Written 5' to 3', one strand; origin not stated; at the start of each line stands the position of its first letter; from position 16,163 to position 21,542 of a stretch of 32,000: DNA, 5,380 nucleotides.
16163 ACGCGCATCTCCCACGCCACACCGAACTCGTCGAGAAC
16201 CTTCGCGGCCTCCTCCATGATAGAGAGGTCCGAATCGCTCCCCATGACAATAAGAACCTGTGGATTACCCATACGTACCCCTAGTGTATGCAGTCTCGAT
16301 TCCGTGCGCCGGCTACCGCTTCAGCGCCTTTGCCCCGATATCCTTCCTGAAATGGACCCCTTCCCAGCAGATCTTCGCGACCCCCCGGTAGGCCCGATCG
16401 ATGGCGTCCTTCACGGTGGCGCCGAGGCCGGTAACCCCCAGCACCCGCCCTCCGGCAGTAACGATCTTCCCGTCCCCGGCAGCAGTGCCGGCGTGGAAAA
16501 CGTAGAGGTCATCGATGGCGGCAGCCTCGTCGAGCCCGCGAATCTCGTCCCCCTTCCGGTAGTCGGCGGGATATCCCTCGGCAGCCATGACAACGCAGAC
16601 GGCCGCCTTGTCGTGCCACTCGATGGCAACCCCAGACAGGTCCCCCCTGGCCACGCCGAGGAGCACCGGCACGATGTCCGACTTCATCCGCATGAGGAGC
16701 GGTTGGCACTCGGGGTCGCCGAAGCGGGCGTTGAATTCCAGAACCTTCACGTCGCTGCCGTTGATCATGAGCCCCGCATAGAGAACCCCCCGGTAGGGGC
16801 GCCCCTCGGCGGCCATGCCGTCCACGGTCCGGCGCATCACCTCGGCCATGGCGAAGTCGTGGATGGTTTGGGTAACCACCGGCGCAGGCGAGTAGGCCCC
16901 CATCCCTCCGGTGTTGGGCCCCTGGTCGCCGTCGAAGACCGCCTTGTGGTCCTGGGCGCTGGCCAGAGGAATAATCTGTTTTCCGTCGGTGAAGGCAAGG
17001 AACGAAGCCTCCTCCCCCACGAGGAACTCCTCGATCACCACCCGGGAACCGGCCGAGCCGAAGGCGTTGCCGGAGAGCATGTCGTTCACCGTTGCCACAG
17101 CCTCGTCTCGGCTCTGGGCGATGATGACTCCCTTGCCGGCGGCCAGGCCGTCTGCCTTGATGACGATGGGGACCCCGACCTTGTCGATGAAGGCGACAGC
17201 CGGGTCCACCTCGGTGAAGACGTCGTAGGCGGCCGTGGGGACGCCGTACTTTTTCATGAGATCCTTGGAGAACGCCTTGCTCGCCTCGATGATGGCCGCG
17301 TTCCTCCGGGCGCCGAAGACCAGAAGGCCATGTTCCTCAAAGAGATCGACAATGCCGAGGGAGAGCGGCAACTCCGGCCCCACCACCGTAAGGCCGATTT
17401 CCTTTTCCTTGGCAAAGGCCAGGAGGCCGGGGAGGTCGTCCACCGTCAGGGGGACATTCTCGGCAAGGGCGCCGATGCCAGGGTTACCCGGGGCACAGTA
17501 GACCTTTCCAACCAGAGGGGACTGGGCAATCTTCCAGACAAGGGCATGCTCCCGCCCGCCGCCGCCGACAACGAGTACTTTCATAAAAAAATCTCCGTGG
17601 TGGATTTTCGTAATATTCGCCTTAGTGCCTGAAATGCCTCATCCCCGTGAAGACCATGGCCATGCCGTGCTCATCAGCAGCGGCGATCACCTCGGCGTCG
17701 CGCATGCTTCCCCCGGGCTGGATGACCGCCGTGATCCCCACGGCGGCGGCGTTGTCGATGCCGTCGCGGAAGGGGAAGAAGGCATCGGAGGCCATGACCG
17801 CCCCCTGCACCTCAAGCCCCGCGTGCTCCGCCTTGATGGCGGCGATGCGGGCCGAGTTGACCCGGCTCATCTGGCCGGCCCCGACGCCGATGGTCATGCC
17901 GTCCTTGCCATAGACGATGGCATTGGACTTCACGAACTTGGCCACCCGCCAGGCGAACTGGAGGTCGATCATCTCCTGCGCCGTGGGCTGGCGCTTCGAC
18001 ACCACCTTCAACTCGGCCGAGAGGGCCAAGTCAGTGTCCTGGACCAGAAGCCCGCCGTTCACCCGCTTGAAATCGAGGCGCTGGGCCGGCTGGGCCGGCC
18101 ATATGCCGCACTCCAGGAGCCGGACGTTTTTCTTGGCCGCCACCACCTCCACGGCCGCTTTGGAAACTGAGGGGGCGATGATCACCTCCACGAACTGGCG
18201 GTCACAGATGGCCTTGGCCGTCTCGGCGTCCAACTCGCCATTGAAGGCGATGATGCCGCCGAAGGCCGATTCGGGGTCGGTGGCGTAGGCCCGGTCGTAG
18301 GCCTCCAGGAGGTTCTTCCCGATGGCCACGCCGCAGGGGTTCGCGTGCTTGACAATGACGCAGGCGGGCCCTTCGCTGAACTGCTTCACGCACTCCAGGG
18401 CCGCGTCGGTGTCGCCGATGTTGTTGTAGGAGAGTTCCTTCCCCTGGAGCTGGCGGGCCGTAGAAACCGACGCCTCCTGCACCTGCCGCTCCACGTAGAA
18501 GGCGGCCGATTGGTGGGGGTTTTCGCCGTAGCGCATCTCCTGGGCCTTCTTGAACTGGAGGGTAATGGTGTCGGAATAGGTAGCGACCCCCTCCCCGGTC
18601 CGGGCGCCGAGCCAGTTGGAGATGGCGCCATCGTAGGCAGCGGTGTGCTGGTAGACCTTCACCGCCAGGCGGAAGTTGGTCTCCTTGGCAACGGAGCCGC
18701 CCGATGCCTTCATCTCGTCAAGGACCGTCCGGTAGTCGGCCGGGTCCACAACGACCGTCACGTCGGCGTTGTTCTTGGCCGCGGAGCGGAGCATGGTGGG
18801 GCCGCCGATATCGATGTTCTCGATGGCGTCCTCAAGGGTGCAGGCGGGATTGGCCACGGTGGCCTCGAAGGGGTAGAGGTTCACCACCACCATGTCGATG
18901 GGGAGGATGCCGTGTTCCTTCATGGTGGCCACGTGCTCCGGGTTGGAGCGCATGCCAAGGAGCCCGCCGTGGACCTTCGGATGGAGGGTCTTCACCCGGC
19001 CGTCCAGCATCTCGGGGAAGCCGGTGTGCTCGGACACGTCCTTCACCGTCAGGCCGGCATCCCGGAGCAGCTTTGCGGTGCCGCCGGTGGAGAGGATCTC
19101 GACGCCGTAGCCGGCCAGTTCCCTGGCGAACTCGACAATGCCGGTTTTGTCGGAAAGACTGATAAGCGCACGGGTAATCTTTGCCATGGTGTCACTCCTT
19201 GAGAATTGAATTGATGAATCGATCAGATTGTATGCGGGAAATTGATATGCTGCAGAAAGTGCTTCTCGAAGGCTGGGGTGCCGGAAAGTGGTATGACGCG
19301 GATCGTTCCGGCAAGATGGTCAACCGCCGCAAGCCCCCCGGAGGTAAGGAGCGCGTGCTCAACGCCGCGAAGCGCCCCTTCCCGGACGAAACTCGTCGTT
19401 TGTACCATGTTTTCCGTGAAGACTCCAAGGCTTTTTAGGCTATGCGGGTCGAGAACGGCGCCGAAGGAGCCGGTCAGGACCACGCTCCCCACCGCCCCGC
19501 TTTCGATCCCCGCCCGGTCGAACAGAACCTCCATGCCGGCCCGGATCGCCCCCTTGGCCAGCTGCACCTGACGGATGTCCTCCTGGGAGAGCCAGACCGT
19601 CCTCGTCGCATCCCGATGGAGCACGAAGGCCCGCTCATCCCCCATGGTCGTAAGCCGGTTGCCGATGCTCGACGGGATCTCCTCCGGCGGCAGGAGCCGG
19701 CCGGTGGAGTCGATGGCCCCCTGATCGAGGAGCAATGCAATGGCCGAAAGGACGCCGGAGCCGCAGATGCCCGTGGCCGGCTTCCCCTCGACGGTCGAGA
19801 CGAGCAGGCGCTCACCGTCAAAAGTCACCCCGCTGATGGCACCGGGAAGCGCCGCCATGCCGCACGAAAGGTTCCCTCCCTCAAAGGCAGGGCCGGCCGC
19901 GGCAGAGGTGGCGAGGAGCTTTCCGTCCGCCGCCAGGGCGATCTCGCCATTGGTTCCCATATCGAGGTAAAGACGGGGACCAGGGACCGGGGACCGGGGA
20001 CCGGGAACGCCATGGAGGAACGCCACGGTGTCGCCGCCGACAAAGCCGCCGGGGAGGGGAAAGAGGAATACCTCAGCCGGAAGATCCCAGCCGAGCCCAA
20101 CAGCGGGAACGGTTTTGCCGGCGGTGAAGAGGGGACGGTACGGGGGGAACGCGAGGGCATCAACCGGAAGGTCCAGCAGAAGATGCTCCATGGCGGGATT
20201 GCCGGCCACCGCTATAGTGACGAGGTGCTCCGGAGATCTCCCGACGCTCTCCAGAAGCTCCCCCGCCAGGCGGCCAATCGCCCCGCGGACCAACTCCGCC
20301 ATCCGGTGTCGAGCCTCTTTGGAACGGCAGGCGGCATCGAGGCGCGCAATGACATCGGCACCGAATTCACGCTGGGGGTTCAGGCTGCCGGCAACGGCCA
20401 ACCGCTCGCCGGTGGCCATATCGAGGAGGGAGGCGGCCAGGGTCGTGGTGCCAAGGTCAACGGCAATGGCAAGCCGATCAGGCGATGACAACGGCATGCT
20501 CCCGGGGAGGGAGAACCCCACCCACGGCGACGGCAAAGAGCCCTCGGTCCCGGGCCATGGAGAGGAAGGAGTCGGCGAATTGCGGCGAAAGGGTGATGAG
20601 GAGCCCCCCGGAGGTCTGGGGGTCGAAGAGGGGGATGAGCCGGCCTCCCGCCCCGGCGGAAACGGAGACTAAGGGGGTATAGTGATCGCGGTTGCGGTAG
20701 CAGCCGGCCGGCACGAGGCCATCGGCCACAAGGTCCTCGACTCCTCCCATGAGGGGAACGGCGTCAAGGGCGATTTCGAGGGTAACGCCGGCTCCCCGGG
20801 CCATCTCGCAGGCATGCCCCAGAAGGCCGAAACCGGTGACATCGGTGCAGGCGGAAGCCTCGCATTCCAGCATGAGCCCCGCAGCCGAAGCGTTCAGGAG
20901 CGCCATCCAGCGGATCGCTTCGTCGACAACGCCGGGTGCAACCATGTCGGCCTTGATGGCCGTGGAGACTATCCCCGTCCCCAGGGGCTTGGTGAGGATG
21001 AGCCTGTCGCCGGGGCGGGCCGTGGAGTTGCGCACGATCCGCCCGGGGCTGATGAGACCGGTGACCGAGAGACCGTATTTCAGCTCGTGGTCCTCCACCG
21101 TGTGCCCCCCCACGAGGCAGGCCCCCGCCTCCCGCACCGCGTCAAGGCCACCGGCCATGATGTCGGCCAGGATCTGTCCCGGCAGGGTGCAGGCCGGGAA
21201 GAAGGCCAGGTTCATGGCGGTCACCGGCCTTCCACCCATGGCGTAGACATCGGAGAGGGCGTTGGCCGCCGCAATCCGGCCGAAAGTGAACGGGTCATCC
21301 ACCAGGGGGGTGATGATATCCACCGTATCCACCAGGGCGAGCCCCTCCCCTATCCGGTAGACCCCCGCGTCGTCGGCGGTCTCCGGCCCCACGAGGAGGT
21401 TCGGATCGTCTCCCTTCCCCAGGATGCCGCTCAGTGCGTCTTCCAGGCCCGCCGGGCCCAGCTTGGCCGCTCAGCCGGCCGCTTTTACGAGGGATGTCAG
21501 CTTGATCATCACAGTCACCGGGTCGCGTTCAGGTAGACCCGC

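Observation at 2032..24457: A polar heptad array with no stop codons, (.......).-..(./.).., occurs five times in 32 kb, each copy inside or within a few nt of a coding sequence, and matches the G-quadruplex motif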

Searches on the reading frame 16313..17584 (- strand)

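Call 13: search_protein_families(library=pfam, proteins=[window:16313-17584:-])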
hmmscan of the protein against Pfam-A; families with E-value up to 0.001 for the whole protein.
window:16313-17584:- (423 aa): 8 families
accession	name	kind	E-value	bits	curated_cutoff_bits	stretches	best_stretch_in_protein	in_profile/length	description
PF01071.24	GARS_A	-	1e-82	277.2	27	1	101-293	1-194/194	Phosphoribosylglycinamide synthetase, ATP-grasp (A) domain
PF02844.21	GARS_N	-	1.3e-36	125.8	29.5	1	1-100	1-100/100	Phosphoribosylglycinamide synthetase, N domain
PF02843.22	GARS_C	-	2.2e-34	118.1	34.8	1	328-419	1-92/92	Phosphoribosylglycinamide synthetase, C domain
PF02786.22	CPSase_L_D2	-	5.9e-07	29.6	19.8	1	105-189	4-90/211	Carbamoyl-phosphate synthase L chain, ATP binding domain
PF08442.15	ATP-grasp_2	-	0.00012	22.1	29.5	1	106-175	7-81/202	ATP-grasp domain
PF08443.16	RimK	-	0.00013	22.1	21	1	103-168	4-71/188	RimK-like ATP-grasp domain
PF02222.28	ATP-grasp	-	0.00021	21.5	27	1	109-188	2-76/179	ATP-grasp domain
PF13549.11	ATP-grasp_5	-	0.00056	19.8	27.6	0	105-145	14-54/221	ATP-grasp domain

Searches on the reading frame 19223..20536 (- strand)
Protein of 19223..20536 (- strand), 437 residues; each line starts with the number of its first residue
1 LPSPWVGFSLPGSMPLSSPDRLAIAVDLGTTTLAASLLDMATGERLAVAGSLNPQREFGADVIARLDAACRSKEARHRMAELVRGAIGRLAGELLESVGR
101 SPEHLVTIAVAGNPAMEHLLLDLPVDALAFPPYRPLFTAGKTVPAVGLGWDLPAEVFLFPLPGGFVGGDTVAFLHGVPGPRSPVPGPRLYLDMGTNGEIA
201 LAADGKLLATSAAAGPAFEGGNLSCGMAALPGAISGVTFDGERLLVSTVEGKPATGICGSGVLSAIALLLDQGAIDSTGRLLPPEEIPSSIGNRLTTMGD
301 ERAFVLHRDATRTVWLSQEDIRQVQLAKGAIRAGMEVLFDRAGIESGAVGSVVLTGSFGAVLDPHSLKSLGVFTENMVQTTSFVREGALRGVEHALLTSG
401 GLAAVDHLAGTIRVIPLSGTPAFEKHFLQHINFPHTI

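Call 13: search_protein_families(library=pfam, proteins=[window:19223-20536:-])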
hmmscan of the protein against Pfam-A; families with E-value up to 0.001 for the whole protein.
window:19223-20536:- (437 aa): 2 families
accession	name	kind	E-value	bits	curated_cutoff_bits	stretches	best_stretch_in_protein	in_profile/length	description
PF14574.11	RACo_C_ter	-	1e-59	202.2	27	1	189-436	4-252/261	C-terminal domain of RACo the ASKHA domain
PF17651.6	Raco_middle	-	1.6e-39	135.6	26.8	1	22-173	1-154/163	RACo middle region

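Call 35: find_homologous_proteins(query=window:19223-20536:-, max_evalue=1e-40)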
Query window:19223-20536:- (437 aa): 6848 proteins with E <= 1e-40 among 8000 candidates; the best 120 are listed.
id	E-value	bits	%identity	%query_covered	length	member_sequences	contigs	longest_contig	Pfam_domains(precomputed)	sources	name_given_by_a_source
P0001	4.7e-251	851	92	97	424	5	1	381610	PF17651.7,PF14574.12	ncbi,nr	ncbi:DUF4445 domain-containing protein [Geobacter grbiciae]|nr:ASKHA domain-containing protein [Geob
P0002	8.5e-230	781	85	97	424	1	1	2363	PF17651.7,PF14574.12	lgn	-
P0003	2.2e-224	763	86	95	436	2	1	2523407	PF17651.7,PF14574.12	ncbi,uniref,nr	ncbi:hypothetical protein GHYDROH2_08970 [Geobacter hydrogenophilus]|uniref:DUF4445 domain-containin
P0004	2.2e-223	760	85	97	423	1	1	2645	PF17651.7,PF14574.12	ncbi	-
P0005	4.6e-223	759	84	97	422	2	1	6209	PF17651.7,PF14574.12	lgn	-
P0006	7.9e-221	751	83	97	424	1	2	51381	PF17651.7,PF14574.12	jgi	-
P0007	2.1e-220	750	84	97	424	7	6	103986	PF17651.7,PF14574.12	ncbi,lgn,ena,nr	nr:ASKHA domain-containing protein [Geobacter sp.]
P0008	5.8e-220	749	83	97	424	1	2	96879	PF17651.7,PF14574.12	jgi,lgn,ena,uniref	uniref:DUF4445 domain-containing protein n=1 Tax=Geobacter metallireducens TaxID=28232 RepID=A0A831X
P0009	1.9e-218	744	85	97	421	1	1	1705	PF17651.7,PF14574.12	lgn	-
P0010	6.1e-214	729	82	97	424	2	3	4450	PF17651.7,PF14574.12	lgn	-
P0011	7.9e-213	725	81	97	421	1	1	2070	PF17651.7,PF14574.12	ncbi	-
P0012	1.8e-210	717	80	97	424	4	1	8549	PF17651.7,PF14574.12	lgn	-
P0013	2.0e-209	714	80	96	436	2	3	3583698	PF17651.7,PF14574.12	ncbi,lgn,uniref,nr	ncbi:ASKHA domain-containing protein [Geobacter benzoatilyticus]|uniref:DUF4445 domain-containing pr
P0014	3.6e-208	710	80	97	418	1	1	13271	PF17651.7,PF14574.12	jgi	-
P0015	2.3e-205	700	79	97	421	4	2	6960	PF17651.7,PF14574.12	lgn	-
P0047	5.9e-161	554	64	96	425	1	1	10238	PF17651.7,PF14574.12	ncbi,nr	ncbi:MAG: ASKHA domain-containing protein [Geobacteraceae bacterium]|nr:ASKHA domain-containing prot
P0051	4.6e-160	551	63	96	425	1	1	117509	PF17651.7,PF14574.12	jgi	jgi:uncharacterized 2Fe-2S/4Fe-4S cluster protein (DUF4445 family)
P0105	5.1e-153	528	60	96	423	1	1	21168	PF17651.7,PF14574.12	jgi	jgi:uncharacterized 2Fe-2S/4Fe-4S cluster protein (DUF4445 family)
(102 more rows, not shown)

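Call 38: find_encoding_contigs(protein=P0051, flank=10000, max_places=2)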
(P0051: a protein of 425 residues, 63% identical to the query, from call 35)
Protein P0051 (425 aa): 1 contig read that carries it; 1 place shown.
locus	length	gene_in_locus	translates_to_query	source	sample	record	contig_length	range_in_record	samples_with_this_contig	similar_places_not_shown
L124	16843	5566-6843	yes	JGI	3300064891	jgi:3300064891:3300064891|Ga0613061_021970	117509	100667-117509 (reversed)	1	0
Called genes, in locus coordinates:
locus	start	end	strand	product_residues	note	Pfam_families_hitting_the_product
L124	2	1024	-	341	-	?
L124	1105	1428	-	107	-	PF05635:23S_rRNA_IVP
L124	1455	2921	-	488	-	PF02581:TMP-TENI, PF01256:Carb_kinase (faint), PF08543:Phos_pyr_kin, PF00294:PfkB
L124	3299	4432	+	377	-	PF01168:Ala_racemase_N, PF00842:Ala_racemase_C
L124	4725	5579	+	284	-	PF00586:AIRS, PF02769:AIRS_C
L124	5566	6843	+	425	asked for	PF17651:Raco_middle, PF14574:RACo_C_ter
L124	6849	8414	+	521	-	PF02142:MGS, PF01808:AICARFT_IMPCHas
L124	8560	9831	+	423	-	PF02844:GARS_N, PF01071:GARS_A, PF02786:CPSase_L_D2 (weak), PF02843:GARS_C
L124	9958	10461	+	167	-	PF00731:AIRC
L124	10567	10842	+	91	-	PF02085:Cytochrom_CIII (weak)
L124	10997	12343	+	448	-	PF05140:ResB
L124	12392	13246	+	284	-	PF01578:Cytochrom_C_asm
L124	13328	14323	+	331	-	PF13632:Glyco_trans_2_3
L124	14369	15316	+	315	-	PF00535:Glycos_transf_2, PF13641:Glyco_tranf_2_3 (weak)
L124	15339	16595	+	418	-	PF13439:Glyco_transf_4, PF13579:Glyco_trans_4_4, PF00534:Glycos_transf_1, PF13692:Glyco_trans_1_4, PF13524:Glyco_trans_1_2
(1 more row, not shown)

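Call 39: find_encoding_contigs(protein=P0047, flank=10000, max_places=2)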
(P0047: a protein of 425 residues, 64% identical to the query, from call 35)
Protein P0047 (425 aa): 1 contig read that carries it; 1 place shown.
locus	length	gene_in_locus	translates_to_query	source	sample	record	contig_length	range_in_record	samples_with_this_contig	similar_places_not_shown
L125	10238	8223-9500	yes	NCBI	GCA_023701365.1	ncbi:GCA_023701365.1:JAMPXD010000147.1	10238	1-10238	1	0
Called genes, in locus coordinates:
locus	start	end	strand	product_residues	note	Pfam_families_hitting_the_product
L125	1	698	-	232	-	PF13509:S1_2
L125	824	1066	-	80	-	-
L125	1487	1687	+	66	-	PF00313:CSD, PF08206:OB_RNB (weak)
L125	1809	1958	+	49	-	-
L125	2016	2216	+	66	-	PF01165:Ribosomal_S21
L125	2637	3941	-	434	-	PF01964:ThiC_Rad_SAM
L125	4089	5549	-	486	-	PF02581:TMP-TENI, PF00294:PfkB, PF08543:Phos_pyr_kin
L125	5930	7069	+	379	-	PF01168:Ala_racemase_N, PF00842:Ala_racemase_C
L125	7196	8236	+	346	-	-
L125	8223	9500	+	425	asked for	PF17651:Raco_middle, PF14574:RACo_C_ter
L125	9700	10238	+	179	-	PF02142:MGS, PF01808:AICARFT_IMPCHas (weak)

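Call 40: find_encoding_contigs(protein=P0105, flank=10000, max_places=2)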
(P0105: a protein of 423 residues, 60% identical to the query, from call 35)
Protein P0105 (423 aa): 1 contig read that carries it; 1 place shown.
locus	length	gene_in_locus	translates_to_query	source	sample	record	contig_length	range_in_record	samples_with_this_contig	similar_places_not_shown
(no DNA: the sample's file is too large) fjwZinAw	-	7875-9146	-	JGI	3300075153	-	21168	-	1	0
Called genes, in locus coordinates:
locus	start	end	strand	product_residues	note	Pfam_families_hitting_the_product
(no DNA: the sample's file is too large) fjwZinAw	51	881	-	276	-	-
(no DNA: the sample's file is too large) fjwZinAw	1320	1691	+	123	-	PF18291:HU-HIG (weak), PF00216:Bac_DNA_binding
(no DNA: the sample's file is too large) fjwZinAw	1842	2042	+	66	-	PF00313:CSD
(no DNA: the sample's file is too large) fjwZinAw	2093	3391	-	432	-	PF01964:ThiC_Rad_SAM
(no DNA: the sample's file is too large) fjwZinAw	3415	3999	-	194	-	PF00294:PfkB, PF08543:Phos_pyr_kin, PF01256:Carb_kinase (weak)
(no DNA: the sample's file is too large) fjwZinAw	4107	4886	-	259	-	PF02581:TMP-TENI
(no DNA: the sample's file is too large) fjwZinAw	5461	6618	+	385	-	PF01168:Ala_racemase_N, PF00842:Ala_racemase_C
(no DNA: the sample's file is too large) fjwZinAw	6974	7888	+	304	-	PF00586:AIRS, PF02769:AIRS_C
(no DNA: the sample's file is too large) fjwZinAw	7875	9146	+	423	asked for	PF17651:Raco_middle, PF14574:RACo_C_ter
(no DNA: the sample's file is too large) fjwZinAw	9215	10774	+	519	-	PF02142:MGS, PF01808:AICARFT_IMPCHas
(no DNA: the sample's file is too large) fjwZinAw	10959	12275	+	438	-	PF02844:GARS_N, PF01071:GARS_A, PF02222:ATP-grasp (faint), PF02786:CPSase_L_D2 (weak), PF02843:GARS_C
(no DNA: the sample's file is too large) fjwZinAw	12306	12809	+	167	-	PF00731:AIRC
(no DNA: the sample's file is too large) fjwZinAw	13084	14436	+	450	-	PF05140:ResB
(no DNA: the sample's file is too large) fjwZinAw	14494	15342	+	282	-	PF01578:Cytochrom_C_asm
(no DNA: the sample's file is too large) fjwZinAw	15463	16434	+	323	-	PF00535:Glycos_transf_2 (weak), PF13632:Glyco_trans_2_3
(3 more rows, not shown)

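Call 56: find_encoding_contigs(protein=P0001, flank=10000, max_places=1)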
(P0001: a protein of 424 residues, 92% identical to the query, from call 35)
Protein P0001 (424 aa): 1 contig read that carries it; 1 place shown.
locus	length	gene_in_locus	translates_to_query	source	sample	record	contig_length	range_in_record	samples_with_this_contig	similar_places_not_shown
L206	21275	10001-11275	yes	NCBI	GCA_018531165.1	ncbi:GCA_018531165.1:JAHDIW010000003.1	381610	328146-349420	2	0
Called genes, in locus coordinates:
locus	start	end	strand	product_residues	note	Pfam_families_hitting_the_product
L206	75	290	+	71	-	-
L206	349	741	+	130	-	PF00072:Response_reg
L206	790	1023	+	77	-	-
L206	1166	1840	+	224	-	-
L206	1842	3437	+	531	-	PF00890:FAD_binding_2, PF01266:DAO (faint), PF07992:Pyr_redox_2 (faint)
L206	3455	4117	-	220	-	-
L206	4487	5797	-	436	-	PF01964:ThiC_Rad_SAM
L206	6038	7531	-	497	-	PF02581:TMP-TENI, PF08543:Phos_pyr_kin, PF00294:PfkB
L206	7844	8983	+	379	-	PF01168:Ala_racemase_N, PF00842:Ala_racemase_C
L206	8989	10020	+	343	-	-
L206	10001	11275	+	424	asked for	PF17651:Raco_middle, PF14574:RACo_C_ter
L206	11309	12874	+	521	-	PF02142:MGS, PF01808:AICARFT_IMPCHas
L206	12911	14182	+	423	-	PF02844:GARS_N, PF01071:GARS_A, PF02786:CPSase_L_D2 (weak), PF02843:GARS_C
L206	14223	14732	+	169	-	PF00731:AIRC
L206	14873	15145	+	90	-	PF02085:Cytochrom_CIII (weak)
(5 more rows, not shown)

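Call 57: find_encoding_contigs(protein=P0003, flank=10000, max_places=1)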
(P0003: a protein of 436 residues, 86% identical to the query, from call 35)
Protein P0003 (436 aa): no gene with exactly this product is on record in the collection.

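Call 58: find_encoding_contigs(protein=P0013, flank=10000, max_places=1)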
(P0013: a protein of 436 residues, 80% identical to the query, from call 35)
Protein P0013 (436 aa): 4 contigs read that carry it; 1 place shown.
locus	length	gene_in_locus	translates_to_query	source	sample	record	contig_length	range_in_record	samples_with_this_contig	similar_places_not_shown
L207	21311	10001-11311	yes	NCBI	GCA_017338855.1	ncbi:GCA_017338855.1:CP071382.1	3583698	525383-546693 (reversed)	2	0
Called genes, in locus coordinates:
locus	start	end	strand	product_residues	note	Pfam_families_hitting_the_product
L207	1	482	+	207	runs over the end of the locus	-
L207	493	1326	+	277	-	PF03796:DnaB_C (weak), PF13481:AAA_25 (weak)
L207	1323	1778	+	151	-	PF01807:Zn_ribbon_DnaG (weak)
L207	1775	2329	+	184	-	-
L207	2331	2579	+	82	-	-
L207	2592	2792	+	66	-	-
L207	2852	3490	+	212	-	-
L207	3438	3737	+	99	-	-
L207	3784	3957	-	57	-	-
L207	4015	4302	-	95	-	-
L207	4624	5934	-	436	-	PF01964:ThiC_Rad_SAM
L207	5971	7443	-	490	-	PF02581:TMP-TENI, PF08543:Phos_pyr_kin, PF00294:PfkB, PF01256:Carb_kinase (faint)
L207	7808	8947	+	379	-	PF01168:Ala_racemase_N, PF00842:Ala_racemase_C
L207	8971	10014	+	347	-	-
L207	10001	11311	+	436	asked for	PF17651:Raco_middle, PF14574:RACo_C_ter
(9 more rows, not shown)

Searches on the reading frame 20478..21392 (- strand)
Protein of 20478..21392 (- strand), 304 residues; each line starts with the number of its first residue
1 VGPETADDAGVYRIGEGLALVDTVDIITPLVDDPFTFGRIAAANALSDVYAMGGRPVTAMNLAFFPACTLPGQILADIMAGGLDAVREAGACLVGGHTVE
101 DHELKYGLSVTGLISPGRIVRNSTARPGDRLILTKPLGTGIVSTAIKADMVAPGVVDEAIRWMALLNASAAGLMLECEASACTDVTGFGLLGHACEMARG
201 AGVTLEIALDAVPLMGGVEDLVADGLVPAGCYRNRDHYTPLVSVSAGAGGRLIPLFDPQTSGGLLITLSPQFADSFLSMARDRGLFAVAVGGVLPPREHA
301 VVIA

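Call 13: search_protein_families(library=pfam, proteins=[window:20478-21392:-])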
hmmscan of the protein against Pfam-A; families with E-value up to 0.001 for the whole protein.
window:20478-21392:- (304 aa): 2 families
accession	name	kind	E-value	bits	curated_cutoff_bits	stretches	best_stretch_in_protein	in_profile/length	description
PF00586.29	AIRS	-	3.3e-25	89.1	24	1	7-114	2-112/112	AIR synthase related protein, N-terminal domain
PF02769.27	AIRS_C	-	2.9e-18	67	23.1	1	126-301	1-153/156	AIR synthase related protein, C-terminal domain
